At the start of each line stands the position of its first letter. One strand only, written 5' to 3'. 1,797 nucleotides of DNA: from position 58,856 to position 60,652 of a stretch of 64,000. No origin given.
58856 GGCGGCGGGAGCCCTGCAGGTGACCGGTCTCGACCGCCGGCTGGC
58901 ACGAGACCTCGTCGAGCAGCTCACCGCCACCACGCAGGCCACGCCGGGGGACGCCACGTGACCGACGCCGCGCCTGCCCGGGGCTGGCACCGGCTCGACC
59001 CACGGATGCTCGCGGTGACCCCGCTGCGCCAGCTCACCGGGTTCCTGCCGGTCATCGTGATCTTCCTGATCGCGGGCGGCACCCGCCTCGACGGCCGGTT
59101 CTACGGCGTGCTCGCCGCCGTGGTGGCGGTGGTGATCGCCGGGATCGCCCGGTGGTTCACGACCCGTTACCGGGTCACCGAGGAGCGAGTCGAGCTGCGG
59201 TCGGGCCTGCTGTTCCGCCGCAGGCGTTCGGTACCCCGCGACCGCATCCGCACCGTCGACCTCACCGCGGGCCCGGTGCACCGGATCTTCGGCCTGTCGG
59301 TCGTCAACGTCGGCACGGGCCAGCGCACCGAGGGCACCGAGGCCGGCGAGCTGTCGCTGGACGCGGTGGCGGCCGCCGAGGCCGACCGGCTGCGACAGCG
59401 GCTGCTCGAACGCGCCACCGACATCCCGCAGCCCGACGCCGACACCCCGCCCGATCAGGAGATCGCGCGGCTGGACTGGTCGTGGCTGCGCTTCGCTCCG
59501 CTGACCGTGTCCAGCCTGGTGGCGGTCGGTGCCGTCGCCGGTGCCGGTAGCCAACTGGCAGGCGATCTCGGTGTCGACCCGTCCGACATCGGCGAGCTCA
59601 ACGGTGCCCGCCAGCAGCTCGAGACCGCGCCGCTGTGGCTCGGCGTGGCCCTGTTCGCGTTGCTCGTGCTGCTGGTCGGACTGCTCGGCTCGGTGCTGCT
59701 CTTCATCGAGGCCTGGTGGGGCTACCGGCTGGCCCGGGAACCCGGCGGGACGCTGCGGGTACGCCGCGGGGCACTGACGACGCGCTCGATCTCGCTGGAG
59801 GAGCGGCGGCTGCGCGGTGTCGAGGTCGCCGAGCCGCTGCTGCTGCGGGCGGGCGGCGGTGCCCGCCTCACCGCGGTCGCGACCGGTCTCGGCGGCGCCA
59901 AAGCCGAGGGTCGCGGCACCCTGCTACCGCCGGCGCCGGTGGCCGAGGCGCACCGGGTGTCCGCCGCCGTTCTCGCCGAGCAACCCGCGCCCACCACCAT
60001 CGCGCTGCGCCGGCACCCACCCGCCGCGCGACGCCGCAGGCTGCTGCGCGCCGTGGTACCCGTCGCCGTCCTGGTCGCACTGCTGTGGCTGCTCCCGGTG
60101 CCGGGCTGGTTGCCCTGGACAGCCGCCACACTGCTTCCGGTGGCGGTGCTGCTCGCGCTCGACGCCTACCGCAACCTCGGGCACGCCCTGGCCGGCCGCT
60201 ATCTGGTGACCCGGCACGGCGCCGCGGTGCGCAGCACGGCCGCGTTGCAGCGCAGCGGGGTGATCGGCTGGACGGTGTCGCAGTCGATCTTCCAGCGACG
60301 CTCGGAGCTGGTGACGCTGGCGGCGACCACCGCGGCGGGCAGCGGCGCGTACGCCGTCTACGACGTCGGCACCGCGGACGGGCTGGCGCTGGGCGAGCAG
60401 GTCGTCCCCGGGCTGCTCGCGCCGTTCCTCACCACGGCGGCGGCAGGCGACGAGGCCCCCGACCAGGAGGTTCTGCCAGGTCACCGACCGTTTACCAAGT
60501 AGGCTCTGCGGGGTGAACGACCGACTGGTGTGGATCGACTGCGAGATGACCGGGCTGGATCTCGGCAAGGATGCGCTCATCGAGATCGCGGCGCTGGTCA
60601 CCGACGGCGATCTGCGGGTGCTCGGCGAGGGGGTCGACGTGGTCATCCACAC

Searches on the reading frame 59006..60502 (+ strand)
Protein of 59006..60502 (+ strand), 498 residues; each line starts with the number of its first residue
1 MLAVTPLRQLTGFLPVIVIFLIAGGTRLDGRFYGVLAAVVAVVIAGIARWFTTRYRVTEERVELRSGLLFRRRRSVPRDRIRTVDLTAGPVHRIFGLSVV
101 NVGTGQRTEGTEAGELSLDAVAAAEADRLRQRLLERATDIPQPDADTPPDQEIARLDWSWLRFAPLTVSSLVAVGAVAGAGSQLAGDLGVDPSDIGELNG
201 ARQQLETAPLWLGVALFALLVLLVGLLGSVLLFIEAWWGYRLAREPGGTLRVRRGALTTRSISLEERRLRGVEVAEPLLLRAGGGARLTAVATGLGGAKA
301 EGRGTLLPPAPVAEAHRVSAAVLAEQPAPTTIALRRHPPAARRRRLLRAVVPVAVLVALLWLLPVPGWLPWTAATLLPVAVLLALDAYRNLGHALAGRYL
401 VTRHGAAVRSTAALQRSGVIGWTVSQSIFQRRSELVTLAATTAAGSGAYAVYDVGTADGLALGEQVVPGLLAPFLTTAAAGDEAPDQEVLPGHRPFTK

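Call 90: search_protein_families(library=pfam, proteins=[window:59006-60502:+], max_evalue=0.00001)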
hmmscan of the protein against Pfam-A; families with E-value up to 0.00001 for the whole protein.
window:59006-60502:+ (498 aa): 1 family
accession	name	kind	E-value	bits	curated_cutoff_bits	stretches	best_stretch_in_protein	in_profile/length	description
PF03703.20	bPH_2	-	3e-32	111.1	22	2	50-132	1-77/78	Bacterial PH domain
